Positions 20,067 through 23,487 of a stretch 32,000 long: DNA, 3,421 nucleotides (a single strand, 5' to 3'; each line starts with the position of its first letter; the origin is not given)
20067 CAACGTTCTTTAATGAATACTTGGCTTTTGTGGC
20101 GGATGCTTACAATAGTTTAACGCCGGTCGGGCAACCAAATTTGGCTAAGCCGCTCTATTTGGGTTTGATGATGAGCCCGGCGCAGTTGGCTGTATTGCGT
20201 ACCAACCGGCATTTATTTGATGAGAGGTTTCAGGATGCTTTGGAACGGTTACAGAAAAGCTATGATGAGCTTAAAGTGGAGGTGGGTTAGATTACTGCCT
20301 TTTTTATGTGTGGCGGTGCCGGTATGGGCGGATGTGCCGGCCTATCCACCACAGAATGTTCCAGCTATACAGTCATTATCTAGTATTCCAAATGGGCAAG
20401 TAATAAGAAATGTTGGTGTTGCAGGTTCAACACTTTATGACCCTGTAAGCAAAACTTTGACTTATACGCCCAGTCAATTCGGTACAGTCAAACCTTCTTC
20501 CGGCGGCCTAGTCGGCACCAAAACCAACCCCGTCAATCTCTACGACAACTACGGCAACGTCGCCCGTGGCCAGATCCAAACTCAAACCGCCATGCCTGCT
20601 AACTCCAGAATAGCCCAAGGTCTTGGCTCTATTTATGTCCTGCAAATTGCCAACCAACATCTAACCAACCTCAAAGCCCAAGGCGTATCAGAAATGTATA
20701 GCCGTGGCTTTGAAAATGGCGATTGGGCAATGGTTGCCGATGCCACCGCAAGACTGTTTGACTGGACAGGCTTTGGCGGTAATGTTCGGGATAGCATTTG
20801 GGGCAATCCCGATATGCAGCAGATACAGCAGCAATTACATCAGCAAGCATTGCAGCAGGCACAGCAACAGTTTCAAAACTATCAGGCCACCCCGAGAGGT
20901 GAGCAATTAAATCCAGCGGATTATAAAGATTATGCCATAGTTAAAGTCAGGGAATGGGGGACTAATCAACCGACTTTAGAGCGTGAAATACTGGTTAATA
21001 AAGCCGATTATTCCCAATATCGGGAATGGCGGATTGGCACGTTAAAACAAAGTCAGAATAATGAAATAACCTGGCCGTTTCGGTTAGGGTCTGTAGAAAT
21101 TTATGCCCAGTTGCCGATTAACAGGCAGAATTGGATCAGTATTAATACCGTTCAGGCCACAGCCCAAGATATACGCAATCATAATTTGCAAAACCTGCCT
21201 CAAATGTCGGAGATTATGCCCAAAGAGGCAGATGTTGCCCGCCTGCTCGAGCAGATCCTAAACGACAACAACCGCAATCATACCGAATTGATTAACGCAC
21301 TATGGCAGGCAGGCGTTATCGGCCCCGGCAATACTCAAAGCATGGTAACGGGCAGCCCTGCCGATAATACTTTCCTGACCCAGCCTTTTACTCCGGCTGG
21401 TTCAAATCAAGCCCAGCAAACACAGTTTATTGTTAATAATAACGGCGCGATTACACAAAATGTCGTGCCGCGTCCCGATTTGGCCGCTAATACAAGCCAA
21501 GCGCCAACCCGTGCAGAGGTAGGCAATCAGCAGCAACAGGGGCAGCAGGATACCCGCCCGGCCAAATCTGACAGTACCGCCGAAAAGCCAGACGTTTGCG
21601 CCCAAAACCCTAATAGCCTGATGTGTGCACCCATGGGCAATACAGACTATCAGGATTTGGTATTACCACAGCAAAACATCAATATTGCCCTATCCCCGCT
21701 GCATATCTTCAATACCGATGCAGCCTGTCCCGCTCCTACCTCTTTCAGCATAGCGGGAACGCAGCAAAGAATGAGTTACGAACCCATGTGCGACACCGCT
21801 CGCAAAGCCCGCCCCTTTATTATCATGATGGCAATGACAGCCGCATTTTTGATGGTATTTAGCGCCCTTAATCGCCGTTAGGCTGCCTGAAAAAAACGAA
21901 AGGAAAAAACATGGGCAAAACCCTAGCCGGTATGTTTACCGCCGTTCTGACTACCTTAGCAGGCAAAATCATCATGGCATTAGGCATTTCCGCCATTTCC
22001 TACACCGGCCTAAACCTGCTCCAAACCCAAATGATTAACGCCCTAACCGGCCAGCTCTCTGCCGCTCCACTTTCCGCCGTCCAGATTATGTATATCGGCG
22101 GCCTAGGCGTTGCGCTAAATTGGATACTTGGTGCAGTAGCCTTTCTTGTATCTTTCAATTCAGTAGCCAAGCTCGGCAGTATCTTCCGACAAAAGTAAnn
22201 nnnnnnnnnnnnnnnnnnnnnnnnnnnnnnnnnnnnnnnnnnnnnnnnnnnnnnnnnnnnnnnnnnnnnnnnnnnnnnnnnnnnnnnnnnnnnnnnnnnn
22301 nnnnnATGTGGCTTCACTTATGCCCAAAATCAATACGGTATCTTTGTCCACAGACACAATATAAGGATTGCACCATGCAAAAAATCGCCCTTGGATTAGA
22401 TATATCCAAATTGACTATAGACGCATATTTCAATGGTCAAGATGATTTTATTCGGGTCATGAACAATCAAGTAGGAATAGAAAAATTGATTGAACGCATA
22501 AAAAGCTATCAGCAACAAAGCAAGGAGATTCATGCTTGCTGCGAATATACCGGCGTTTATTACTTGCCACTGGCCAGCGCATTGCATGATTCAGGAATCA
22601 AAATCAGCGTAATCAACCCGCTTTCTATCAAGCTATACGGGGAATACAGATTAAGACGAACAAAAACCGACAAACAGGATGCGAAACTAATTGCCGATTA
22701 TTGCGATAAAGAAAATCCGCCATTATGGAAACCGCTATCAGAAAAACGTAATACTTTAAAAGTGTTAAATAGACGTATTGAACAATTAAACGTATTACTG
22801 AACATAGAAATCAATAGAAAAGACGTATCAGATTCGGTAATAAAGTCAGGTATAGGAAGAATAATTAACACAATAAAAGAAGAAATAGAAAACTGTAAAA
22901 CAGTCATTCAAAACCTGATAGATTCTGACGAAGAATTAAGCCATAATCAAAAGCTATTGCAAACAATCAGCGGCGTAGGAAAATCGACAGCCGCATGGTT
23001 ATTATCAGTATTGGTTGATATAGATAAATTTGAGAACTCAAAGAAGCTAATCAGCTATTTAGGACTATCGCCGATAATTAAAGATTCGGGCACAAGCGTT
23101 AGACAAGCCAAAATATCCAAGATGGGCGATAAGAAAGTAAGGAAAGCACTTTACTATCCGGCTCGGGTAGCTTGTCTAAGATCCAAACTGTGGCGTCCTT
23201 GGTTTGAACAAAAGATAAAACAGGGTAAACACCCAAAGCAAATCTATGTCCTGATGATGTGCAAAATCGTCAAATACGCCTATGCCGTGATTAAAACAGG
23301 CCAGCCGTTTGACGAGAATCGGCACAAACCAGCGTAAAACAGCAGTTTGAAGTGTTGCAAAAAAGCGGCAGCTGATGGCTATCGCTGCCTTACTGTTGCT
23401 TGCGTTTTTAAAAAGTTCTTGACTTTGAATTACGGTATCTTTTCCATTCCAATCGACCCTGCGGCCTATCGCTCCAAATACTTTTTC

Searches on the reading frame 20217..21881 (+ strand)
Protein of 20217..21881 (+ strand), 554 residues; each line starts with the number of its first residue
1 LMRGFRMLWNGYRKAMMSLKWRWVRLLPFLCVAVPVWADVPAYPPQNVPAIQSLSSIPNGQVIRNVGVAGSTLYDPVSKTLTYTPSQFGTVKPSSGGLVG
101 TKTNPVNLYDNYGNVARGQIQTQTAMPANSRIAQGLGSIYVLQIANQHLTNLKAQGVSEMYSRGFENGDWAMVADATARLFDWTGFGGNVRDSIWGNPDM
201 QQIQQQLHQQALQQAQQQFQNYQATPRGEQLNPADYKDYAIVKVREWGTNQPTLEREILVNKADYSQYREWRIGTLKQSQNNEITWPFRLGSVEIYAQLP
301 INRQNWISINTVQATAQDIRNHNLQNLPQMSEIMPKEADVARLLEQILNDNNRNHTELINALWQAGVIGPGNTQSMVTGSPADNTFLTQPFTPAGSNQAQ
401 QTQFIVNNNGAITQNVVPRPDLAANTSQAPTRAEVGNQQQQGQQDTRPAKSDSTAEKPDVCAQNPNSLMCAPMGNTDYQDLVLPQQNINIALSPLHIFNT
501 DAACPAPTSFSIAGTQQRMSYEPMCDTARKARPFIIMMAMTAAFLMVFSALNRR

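Call 82: search_protein_families(library=pfam, proteins=[window:20217-21881:+], max_evalue=0.0001)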
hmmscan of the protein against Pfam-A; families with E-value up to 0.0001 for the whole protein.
window:20217-21881:+ (554 aa): 1 family
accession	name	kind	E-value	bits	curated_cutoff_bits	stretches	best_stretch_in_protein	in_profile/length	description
PF05616.18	Neisseria_TspB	-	3.9e-10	39.3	20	1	407-553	359-516/517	Neisseria meningitidis TspB protein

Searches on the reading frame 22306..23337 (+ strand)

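Call 82: search_protein_families(library=pfam, proteins=[window:22306-23337:+], max_evalue=0.0001)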
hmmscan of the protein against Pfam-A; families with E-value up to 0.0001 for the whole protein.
window:22306-23337:+ (343 aa): 2 families
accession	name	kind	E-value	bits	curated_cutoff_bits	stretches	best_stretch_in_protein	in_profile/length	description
PF02371.22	Transposase_20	-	4.8e-21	75.4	21.3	1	216-294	2-79/87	Transposase IS116/IS110/IS902 family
PF01548.23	DEDD_Tnp_IS110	-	4.1e-19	69.3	29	1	30-162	2-136/155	Transposase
